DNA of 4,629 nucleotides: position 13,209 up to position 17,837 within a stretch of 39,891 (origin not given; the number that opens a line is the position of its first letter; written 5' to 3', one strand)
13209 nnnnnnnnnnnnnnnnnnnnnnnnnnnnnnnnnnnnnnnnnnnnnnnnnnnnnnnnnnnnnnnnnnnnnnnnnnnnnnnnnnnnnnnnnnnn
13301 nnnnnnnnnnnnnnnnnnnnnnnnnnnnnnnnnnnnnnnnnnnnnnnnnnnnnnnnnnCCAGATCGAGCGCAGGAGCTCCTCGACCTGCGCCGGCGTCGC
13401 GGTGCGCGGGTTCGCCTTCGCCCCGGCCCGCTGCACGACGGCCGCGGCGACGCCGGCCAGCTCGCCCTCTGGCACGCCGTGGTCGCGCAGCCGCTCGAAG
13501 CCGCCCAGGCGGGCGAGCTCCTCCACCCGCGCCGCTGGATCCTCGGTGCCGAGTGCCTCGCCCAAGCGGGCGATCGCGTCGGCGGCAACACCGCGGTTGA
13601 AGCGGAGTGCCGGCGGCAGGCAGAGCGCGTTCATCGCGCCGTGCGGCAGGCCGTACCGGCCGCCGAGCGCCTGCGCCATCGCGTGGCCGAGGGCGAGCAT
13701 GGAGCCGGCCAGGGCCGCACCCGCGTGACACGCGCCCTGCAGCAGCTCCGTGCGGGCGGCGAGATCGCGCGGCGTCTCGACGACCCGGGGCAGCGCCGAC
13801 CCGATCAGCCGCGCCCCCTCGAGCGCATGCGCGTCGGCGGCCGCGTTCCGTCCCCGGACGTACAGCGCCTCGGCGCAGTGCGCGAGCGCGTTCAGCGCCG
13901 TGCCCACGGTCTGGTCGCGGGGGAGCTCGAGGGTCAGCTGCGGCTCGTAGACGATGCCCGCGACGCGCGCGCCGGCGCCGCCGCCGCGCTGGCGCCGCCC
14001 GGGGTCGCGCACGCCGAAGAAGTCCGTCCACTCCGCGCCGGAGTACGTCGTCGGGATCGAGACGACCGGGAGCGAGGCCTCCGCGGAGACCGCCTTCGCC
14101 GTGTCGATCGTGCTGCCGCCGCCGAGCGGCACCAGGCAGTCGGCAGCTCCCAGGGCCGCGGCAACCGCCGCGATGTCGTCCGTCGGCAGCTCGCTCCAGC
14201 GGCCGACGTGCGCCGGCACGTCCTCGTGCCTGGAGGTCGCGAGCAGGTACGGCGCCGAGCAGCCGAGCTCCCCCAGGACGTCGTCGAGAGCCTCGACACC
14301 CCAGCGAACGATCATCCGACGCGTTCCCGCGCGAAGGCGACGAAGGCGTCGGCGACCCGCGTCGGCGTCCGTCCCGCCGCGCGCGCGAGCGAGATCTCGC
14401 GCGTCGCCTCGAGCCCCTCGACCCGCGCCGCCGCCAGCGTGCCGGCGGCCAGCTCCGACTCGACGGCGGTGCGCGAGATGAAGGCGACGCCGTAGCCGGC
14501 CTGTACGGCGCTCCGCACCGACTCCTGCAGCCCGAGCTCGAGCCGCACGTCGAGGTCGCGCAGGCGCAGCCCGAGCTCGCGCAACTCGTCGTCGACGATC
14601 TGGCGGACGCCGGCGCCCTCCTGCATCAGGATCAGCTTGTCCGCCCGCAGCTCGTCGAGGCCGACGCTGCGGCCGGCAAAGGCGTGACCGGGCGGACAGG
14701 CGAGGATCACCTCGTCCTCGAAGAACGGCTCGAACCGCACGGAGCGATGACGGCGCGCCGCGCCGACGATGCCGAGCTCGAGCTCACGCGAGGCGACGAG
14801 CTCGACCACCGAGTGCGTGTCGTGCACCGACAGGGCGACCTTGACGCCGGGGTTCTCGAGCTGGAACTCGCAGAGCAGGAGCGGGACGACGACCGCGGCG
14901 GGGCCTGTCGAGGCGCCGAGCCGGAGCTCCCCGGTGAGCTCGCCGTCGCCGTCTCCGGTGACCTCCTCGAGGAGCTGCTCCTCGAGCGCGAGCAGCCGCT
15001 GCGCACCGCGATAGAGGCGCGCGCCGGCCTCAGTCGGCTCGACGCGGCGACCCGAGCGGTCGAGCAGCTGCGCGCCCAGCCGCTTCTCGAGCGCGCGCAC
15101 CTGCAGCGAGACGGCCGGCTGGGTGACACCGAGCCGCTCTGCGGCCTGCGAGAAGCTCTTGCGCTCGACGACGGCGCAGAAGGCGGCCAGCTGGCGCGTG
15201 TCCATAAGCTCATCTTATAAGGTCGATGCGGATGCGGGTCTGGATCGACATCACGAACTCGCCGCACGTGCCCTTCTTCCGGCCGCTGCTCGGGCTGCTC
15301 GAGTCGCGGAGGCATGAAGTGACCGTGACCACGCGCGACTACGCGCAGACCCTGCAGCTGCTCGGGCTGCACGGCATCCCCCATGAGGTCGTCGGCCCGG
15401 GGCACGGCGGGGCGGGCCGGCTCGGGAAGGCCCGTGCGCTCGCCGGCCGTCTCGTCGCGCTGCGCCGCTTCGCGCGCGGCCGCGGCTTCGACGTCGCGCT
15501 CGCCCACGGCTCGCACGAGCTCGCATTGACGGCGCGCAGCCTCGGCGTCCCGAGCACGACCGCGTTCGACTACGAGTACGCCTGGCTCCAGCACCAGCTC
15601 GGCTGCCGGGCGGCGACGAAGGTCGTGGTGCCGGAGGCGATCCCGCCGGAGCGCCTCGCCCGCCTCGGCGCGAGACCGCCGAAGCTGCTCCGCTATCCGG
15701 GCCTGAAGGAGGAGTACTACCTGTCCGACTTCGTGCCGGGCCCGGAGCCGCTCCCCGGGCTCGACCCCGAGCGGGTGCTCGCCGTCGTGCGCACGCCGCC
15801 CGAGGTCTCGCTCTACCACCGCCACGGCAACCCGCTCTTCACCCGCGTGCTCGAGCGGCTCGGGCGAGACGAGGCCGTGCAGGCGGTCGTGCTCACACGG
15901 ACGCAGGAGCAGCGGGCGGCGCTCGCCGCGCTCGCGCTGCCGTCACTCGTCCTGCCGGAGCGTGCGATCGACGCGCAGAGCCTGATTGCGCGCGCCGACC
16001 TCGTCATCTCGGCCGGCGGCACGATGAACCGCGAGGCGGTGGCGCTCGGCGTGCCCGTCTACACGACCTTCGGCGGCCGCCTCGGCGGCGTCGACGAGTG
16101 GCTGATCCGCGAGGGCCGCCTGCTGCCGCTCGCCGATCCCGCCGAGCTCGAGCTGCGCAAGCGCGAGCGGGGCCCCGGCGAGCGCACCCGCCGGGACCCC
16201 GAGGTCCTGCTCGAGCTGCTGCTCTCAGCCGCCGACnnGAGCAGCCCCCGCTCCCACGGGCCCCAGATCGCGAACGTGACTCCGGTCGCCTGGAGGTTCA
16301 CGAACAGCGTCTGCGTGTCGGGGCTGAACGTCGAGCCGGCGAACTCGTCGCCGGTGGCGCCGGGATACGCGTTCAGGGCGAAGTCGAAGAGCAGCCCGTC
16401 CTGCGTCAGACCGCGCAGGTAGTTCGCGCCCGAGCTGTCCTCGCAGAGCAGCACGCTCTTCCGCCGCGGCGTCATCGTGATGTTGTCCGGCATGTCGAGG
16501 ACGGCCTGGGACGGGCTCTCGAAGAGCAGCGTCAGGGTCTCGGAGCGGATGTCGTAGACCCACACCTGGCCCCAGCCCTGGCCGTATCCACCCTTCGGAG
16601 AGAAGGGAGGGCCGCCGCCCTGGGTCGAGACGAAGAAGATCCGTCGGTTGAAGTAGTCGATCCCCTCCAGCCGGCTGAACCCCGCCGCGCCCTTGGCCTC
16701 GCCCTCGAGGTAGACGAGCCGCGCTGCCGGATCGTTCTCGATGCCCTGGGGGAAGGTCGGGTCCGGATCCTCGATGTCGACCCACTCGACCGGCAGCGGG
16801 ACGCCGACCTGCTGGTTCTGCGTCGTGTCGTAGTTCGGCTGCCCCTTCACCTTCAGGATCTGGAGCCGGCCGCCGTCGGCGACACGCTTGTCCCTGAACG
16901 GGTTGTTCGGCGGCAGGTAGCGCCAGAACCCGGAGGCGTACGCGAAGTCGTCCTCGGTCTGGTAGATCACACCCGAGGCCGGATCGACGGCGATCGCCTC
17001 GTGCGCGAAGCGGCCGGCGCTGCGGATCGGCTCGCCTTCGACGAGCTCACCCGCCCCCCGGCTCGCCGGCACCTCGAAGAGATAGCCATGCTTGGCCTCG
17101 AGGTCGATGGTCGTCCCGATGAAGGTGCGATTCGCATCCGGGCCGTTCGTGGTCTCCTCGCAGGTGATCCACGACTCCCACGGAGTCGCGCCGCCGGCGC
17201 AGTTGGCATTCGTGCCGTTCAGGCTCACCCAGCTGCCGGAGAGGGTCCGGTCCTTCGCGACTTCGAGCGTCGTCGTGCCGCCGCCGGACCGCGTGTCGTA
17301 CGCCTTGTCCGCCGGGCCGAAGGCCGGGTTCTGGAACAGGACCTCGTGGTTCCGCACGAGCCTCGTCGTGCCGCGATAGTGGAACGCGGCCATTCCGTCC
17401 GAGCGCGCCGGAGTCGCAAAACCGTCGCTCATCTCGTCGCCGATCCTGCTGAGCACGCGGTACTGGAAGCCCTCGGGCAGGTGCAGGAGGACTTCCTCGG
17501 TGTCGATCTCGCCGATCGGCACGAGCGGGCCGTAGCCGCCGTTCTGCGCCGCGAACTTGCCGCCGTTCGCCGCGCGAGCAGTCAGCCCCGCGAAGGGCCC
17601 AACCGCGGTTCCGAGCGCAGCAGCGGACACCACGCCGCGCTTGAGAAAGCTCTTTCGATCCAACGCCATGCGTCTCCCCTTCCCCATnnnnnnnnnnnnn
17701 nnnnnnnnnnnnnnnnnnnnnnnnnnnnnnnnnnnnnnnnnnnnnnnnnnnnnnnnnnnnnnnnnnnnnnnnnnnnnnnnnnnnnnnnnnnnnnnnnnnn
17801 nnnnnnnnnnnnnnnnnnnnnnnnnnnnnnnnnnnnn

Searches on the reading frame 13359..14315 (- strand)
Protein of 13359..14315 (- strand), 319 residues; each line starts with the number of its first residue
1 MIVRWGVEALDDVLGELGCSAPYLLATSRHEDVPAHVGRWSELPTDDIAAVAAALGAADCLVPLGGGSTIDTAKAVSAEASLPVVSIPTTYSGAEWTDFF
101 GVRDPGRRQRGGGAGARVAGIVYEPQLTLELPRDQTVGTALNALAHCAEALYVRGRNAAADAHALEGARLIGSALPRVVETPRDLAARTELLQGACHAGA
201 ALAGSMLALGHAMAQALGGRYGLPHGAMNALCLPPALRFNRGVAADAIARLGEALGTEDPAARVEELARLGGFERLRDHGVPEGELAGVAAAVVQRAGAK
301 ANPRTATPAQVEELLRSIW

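Call 13: search_protein_families(library=pfam, proteins=[window:13359-14315:-], max_evalue=0.001)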
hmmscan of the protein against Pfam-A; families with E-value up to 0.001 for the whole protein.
window:13359-14315:- (319 aa): 3 families
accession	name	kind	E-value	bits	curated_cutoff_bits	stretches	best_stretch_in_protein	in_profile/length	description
PF25137.1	ADH_Fe_C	-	1.1e-35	123.6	27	1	136-318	1-193/194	Fe-containing alcohol dehydrogenase family, C-terminal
PF00465.25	Fe-ADH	-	1.3e-11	44.8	31.3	1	45-108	66-149/168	Iron-containing alcohol dehydrogenase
PF13685.12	Fe-ADH_2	-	2.8e-08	34.3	28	1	45-92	60-109/149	Iron-containing alcohol dehydrogenase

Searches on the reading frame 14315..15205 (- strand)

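Call 13: search_protein_families(library=pfam, proteins=[window:14315-15205:-], max_evalue=0.001)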
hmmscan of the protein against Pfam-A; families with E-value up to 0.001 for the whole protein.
window:14315-15205:- (297 aa): 2 families
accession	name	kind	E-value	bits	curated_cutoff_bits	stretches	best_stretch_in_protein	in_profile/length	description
PF03466.25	LysR_substrate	-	3.9e-44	151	28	1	88-295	2-207/209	LysR substrate binding domain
PF00126.33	HTH_1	-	4.4e-24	84.6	26.6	1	4-61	2-59/60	Bacterial regulatory helix-turn-helix protein, lysR family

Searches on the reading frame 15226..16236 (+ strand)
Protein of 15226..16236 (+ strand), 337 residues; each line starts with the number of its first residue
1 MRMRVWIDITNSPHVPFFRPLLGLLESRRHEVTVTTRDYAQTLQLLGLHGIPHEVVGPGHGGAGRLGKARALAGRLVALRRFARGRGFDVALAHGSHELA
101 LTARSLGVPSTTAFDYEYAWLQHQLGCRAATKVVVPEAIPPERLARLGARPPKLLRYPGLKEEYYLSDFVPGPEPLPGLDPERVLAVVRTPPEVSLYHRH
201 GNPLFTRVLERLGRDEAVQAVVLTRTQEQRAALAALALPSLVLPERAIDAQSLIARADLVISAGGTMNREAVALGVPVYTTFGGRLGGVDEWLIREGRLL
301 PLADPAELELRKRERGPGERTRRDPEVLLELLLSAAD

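Call 13: search_protein_families(library=pfam, proteins=[window:15226-16236:+], max_evalue=0.001)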
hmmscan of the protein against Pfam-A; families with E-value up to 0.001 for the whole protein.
window:15226-16236:+ (337 aa): 1 family
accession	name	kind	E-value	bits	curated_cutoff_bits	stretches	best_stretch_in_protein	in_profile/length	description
PF04007.18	DUF354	-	2.1e-39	136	22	1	4-304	2-308/349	Protein of unknown function (DUF354)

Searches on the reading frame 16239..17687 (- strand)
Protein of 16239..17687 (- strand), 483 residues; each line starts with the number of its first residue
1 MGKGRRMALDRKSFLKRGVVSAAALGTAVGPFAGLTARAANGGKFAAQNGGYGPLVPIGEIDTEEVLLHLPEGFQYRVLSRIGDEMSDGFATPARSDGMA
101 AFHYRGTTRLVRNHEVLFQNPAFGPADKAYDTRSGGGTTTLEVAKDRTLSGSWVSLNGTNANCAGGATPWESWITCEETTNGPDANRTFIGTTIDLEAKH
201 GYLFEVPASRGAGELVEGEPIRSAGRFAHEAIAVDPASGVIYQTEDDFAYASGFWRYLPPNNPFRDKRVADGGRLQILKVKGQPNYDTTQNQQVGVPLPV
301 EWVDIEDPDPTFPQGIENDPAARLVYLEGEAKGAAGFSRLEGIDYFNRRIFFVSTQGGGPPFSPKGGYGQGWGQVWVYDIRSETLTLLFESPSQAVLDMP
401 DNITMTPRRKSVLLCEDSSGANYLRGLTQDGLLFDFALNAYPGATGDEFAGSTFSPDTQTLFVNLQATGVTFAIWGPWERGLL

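Call 13: search_protein_families(library=pfam, proteins=[window:16239-17687:-], max_evalue=0.001)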
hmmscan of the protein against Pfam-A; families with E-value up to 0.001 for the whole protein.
window:16239-17687:- (483 aa): 1 family
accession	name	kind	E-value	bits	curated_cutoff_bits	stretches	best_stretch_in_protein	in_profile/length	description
PF05787.19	PhoX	-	3.6e-66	224.8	24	2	151-469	152-515/515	Alkaline phosphatase PhoX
